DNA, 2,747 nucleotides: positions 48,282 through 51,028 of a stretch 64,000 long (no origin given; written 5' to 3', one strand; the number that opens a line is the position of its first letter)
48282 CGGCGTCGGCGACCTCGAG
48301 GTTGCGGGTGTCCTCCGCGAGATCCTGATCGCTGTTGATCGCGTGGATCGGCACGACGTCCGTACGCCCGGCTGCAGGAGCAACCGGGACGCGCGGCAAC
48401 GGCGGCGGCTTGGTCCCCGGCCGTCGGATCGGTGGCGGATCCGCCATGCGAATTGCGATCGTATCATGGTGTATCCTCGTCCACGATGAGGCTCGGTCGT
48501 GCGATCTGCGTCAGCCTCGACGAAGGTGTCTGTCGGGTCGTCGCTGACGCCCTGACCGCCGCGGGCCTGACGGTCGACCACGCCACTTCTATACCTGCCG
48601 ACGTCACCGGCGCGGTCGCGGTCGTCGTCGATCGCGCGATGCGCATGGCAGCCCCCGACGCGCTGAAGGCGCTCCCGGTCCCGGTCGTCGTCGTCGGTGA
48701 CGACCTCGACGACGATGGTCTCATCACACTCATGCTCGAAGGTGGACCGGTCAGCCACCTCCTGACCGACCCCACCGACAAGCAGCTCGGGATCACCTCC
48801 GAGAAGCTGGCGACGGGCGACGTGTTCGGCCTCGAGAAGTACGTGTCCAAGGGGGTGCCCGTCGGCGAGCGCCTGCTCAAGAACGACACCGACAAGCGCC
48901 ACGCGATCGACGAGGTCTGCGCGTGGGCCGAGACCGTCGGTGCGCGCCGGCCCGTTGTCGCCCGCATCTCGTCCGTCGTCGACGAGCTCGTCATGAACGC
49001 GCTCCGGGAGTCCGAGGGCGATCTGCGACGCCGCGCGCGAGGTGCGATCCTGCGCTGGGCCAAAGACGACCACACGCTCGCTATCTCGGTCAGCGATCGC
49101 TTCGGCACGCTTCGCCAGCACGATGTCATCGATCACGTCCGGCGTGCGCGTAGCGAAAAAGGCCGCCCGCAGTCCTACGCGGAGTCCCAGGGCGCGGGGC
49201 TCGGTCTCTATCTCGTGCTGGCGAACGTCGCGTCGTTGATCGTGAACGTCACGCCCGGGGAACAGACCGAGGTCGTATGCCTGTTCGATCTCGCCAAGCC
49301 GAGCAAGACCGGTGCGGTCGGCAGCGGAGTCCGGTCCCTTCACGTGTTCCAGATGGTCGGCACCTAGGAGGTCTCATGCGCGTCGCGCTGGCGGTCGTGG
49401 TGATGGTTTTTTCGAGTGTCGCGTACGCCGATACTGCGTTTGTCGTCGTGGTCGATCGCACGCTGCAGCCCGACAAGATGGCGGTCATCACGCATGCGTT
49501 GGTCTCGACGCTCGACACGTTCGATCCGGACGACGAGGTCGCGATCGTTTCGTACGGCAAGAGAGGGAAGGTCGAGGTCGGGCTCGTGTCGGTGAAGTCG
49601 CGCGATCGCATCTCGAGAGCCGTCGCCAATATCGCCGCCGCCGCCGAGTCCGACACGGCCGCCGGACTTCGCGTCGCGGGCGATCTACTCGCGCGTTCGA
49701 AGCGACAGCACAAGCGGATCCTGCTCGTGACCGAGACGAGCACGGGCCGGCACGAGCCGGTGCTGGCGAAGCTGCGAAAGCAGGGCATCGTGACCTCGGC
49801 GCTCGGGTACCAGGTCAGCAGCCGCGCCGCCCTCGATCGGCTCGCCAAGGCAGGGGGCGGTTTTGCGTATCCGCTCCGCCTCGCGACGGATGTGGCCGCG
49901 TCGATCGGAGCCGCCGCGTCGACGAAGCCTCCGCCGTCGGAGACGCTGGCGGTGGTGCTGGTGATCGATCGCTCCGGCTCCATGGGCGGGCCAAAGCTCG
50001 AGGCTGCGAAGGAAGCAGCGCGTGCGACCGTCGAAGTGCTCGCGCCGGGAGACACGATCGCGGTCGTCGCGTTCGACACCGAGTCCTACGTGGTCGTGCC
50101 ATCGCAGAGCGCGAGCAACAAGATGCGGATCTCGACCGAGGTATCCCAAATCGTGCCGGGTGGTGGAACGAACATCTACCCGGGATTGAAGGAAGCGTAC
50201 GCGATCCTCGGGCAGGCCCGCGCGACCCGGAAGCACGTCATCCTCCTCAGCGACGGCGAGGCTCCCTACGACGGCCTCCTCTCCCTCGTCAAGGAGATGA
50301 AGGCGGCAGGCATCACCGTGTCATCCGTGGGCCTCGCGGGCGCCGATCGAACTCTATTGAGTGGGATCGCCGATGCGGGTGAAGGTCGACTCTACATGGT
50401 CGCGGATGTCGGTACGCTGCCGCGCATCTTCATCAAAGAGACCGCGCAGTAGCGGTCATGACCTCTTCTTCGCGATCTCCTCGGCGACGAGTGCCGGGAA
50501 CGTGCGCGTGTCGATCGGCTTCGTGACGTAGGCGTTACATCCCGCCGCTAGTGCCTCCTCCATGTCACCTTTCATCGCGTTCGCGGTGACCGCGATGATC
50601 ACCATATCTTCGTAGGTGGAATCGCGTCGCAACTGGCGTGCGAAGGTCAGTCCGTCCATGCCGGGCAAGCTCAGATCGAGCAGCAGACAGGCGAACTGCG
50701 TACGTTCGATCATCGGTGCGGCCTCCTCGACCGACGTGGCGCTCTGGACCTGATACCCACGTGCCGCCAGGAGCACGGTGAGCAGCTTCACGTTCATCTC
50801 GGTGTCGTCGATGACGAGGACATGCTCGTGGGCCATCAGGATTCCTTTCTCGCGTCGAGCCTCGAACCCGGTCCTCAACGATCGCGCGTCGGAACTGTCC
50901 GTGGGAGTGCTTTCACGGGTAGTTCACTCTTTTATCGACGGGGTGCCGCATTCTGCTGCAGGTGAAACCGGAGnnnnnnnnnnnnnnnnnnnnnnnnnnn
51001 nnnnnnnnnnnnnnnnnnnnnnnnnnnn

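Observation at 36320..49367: Dispersed partner-switching components (HAMP-PP2C phosphatase, STAS/Zn-ribbon/TM antagonist, RsbW-like kinase) interleaved with giant TPR proteins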

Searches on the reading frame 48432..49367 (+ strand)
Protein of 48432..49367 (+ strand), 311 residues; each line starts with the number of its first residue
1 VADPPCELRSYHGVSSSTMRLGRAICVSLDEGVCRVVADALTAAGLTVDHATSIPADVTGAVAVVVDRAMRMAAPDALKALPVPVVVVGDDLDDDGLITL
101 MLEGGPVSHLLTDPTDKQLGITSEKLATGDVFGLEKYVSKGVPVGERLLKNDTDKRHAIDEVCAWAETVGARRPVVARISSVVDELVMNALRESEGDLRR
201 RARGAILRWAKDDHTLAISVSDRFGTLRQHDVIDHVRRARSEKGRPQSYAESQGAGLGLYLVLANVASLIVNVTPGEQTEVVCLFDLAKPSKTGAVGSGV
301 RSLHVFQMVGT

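Call 4: search_protein_families(library=pfam, proteins=[window:48432-49367:+], max_evalue=0.01)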
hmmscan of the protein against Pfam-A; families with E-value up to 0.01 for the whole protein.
window:48432-49367:+ (311 aa): 2 families
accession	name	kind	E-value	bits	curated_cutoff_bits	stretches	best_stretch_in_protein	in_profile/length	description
PF02518.31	HATPase_c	-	0.0005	20.9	26.4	1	178-287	5-109/111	Histidine kinase-, DNA gyrase B-, and HSP90-like ATPase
PF13581.12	HATPase_c_2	-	0.00099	19.6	27.4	1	156-271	9-114/127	Histidine kinase-like ATPase domain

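Call 9: search_protein_families(library=pfam, proteins=[window:48432-49367:+], max_evalue=10)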
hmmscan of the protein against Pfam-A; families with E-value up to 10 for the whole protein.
window:48432-49367:+ (311 aa): 3 families
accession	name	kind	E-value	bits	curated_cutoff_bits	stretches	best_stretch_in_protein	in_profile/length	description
PF02518.31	HATPase_c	-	0.0005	20.9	26.4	1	178-287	5-109/111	Histidine kinase-, DNA gyrase B-, and HSP90-like ATPase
PF13581.12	HATPase_c_2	-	0.00099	19.6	27.4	1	156-271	9-114/127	Histidine kinase-like ATPase domain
PF05305.19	DUF732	-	0.037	14.9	22.4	1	17-53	21-60/72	Protein of unknown function (DUF732)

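Call 10: search_protein_families(library=ncbifam, proteins=[window:48432-49367:+], max_evalue=1)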
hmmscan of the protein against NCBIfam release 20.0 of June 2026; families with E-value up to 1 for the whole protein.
window:48432-49367:+ (311 aa): 0 families

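Call 12: find_homologous_proteins(query=window:48432-49367:+)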
Query window:48432-49367:+ (311 aa): 752 proteins with E <= 0.001 among 8000 candidates; the best 120 are listed.
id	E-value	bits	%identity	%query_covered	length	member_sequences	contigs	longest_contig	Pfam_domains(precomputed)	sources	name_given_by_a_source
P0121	1.7e-165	568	90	94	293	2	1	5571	-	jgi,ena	-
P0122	4.4e-163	560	89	94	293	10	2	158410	-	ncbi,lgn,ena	-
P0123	1.1e-162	558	90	94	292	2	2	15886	-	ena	-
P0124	1.5e-160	551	87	96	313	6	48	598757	-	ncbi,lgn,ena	-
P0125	5.8e-157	540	86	94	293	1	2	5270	-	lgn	-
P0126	9.3e-156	536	87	94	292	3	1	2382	-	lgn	-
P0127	6.3e-153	526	86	94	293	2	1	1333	-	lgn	-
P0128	7.0e-138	477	77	93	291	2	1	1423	-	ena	-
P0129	1.5e-121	423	71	92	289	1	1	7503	-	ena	-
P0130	2.4e-121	423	71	93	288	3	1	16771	PF13581.13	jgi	jgi:hypothetical protein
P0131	9.5e-120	417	70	93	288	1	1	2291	PF13581.13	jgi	jgi:hypothetical protein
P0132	1.1e-119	417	69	95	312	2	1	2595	-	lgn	-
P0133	1.8e-119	416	70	94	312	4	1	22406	-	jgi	-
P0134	3.4e-119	416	71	93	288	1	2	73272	-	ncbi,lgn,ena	-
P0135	3.7e-119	415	70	93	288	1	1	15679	PF13581.13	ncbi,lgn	-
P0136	7.9e-119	414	71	92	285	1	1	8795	PF13581.13,PF02518.32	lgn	-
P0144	1.1e-116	407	68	93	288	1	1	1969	PF13581.13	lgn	-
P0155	1.3e-114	401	67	94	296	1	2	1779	PF13581.13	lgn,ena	-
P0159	6.7e-114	398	70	91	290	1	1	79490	PF13581.13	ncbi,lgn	-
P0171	2.1e-107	377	65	91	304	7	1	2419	PF13581.13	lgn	-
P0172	2.2e-107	377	67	89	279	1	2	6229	PF13581.13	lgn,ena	-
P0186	5.3e-105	369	65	92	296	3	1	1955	PF13581.13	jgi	jgi:anti-sigma regulatory factor (Ser/Thr protein kinase)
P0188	1.3e-104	368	65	92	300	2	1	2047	PF13581.13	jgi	jgi:hypothetical protein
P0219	1.0e-102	362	63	92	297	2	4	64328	PF13581.13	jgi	jgi:anti-sigma regulatory factor (Ser/Thr protein kinase)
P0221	1.2e-102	361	61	92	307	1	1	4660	PF13581.13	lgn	-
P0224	2.0e-102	361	62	92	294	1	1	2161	PF13581.13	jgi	jgi:hypothetical protein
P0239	2.6e-101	357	62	92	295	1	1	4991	PF13581.13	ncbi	ncbi:MAG TPA: ATP-binding protein [Kofleriaceae bacterium]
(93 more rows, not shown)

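Call 35: predict_structure(alignment_id=A2)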
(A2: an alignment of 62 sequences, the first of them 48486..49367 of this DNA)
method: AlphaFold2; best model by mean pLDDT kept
length: 293 residues; sequences in the alignment: 62
mean_pLDDT: 71.2   pTM: 0.67
mean pLDDT of the five models: 71.2, 68.4, 68.1, 66.2, 65.1
residues with pLDDT >= 90: 45; 70-90: 112; 50-70: 101; < 50: 35
segments of 3 or more residues with pLDDT < 50: 90-103, 237-239, 275-282, 290-293
pLDDT, mean of each block of 10 residues (from residue 1): 75 75 77 89 82 84 74 59 54 44 48 72 91 92 96 88 87 68 77 90 73 56 56 53 62 71 81 48 50 43
secondary structure, 60 per line:
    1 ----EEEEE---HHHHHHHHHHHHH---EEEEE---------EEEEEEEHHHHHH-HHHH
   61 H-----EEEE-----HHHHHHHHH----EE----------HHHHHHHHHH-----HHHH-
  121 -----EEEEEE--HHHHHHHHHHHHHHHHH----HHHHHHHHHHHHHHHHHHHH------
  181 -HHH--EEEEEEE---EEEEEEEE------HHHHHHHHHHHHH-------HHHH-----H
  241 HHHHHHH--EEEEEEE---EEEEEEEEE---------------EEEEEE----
elements in order: E5-9 H13-25 E29-33 E43-49 H50-55 H57-61 E67-70 H76-84 H101-110 H116-119 E126-131 H134-150 H155-174 E187-193 E197-204 H211-223 H231-234 H240-247 E250-256 E260-268 E284-289

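Call 37: fold_search(model_id=the predicted structure, library=pdb)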
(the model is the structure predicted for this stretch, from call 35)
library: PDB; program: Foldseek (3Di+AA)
matches with E <= 10: 757; with E <= 0.001: 25
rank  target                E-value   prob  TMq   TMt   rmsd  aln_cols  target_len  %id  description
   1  9qih_A                8.0e-08  1.00  0.33  0.33  18.8       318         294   13  Structure of response regulator LvrC from Leptospira (released 2026-03-25)
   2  9qih_B                2.6e-07  1.00  0.34  0.34  19.1       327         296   13  Structure of response regulator LvrC from Leptospira (released 2026-03-25)
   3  1l0o_A                1.4e-06  1.00  0.39  0.75   4.0       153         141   16  Crystal Structure of the Bacillus stearothermophilus Anti-Sigma Factor SpoIIAB with the Sporulation Sigma Factor Sigma (released 2002-04-03)
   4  1tid_A                2.8e-06  1.00  0.36  0.72   4.2       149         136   17  Crystal Structures of the ADP and ATP bound forms of the Bacillus Anti-sigma factor SpoIIAB in complex with the Anti-a (released 2004-06-15)
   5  1til_E                3.2e-06  1.00  0.38  0.73   4.2       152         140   17  Crystal Structures of the ADP and ATP bound forms of the Bacillus Anti-sigma factor SpoIIAB in complex with the Anti-a (released 2004-06-15)
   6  1th8_A                4.6e-06  1.00  0.37  0.76   3.7       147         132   16  Crystal Structures of the ADP and ATP bound forms of the Bacillus Anti-sigma factor SpoIIAB in complex with the Anti-a (released 2004-06-15)
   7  1tid_C                4.6e-06  1.00  0.37  0.73   4.2       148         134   17  Crystal Structures of the ADP and ATP bound forms of the Bacillus Anti-sigma factor SpoIIAB in complex with the Anti-a (released 2004-06-15)
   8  1thn_A                3.7e-05  1.00  0.37  0.74   4.0       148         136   17  Crystal Structures of the ADP and ATP bound forms of the Bacillus Anti-sigma factor SpoIIAB in complex with the Anti-a (released 2004-06-15)
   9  6m37_C                4.5e-05  1.00  0.35  0.85   4.6       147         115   14  The crystal structure of B. subtilis RsbV/RsbW complex in the hexagonal crystal form (released 2020-07-15)
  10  6m37_A                5.7e-05  1.00  0.35  0.87   2.3       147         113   14  The crystal structure of B. subtilis RsbV/RsbW complex in the hexagonal crystal form (released 2020-07-15)
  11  6m36_G                6.1e-05  1.00  0.33  0.88   2.6       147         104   14  The crystal structure of B. subtilis RsbV/RsbW complex in the monoclinic crystal form (released 2020-07-15)
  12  8vc9_E                9.3e-05  0.99  0.27  0.22  26.6       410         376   11  Hybrid response regulator LvrB from Leptospira / phosphorylated REC form (released 2024-12-18)
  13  6m36_C                2.8e-04  1.00  0.33  0.87   3.2       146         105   13  The crystal structure of B. subtilis RsbV/RsbW complex in the monoclinic crystal form (released 2020-07-15)
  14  3eq2_B                3.8e-04  0.99  0.28  0.23  31.4       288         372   11  Structure of Hexagonal Crystal form of Pseudomonas aeruginosa RssB (released 2009-10-20)
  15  6m36_A                4.1e-04  1.00  0.33  0.88   2.6       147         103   14  The crystal structure of B. subtilis RsbV/RsbW complex in the monoclinic crystal form (released 2020-07-15)
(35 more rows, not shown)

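Call 52: search_protein_families(library=pfam, alignment_id=A2, max_evalue=0.01)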
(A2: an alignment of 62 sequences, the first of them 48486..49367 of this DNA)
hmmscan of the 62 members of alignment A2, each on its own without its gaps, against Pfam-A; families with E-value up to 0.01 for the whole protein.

A. member 1, window:48486-49367:+ (293 aa): 2 families
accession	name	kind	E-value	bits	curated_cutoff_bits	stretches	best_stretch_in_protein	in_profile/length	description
PF02518.31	HATPase_c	-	0.00044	21.1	26.4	1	160-269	5-109/111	Histidine kinase-, DNA gyrase B-, and HSP90-like ATPase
PF13581.12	HATPase_c_2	-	0.001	19.5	27.4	1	138-253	9-114/127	Histidine kinase-like ATPase domain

B. families by the number of members that match (of 62 scanned): 3 families
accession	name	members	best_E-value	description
PF02518.31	HATPase_c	49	8.1e-07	Histidine kinase-, DNA gyrase B-, and HSP90-like ATPase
PF13581.12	HATPase_c_2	48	2.9e-07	Histidine kinase-like ATPase domain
PF14435.11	SUKH-4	2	0.005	SUKH-4 immunity protein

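Call 53: search_solved_structures(query=A2, max_evalue=1, show_alignments=2)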
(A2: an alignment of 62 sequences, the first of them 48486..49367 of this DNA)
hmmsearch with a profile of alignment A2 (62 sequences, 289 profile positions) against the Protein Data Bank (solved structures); distinct sequences matched with E-value up to 1: 1.
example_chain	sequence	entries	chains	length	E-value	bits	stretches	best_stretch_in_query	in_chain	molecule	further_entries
3sl2_A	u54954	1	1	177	0.19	14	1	159-241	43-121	Sensor histidine kinase yycG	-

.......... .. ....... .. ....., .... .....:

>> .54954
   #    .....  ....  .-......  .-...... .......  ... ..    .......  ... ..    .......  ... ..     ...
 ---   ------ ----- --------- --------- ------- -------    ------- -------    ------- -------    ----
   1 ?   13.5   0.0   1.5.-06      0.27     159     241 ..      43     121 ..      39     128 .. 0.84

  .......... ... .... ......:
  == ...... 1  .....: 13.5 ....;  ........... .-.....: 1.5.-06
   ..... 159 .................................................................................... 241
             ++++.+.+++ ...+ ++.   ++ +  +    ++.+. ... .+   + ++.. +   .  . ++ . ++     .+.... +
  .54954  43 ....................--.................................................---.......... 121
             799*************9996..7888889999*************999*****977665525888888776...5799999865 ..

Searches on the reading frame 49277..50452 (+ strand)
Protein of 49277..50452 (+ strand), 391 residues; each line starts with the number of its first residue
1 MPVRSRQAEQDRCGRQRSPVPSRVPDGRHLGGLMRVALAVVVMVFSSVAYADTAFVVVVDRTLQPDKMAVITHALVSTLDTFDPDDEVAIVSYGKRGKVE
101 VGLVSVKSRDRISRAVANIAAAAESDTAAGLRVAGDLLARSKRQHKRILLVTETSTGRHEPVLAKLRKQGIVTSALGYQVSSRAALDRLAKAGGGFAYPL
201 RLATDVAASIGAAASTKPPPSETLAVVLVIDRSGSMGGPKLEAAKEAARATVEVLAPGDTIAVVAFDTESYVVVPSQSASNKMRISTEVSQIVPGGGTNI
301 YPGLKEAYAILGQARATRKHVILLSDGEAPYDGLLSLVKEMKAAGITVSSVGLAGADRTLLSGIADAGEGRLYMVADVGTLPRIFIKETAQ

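Call 4: search_protein_families(library=pfam, proteins=[window:49277-50452:+], max_evalue=0.01)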
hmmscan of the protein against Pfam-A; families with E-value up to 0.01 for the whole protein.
window:49277-50452:+ (391 aa): 6 families
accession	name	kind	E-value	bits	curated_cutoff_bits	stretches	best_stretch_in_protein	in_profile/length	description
PF00092.34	VWA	-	4.5e-34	118.6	23.8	2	226-384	2-171/174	von Willebrand factor type A domain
PF13519.12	VWA_2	-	1.6e-28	99.9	27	2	226-328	1-107/107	von Willebrand factor type A domain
PF13768.12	VWA_3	-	9.3e-18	65.2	27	1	225-373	2-154/155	von Willebrand factor type A domain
PF05762.20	VWA_CoxE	-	1.8e-07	31.2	26.4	1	218-349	51-183/222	VWA domain containing CoxE-like protein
PF01882.25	DUF58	-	8.5e-05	22.3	23.4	0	223-326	35-142/216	Protein of unknown function DUF58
PF11260.13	Spidroin_MaSp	-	0.002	18.8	25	0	101-129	4-32/85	Major ampullate spidroin 1 and 2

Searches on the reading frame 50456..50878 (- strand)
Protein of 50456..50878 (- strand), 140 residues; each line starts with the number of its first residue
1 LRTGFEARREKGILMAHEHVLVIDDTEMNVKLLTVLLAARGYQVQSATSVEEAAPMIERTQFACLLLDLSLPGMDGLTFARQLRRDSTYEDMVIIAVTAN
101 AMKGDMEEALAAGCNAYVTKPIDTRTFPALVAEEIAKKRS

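Call 18: search_protein_families(library=pfam, proteins=[window:50456-50878:-], max_evalue=0.001)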
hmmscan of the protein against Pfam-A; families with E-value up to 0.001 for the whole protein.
window:50456-50878:- (140 aa): 1 family
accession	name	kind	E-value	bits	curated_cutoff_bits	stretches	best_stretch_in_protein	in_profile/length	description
PF00072.30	Response_reg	-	1.7e-25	89.8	30.2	1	20-128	1-107/111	Response regulator receiver domain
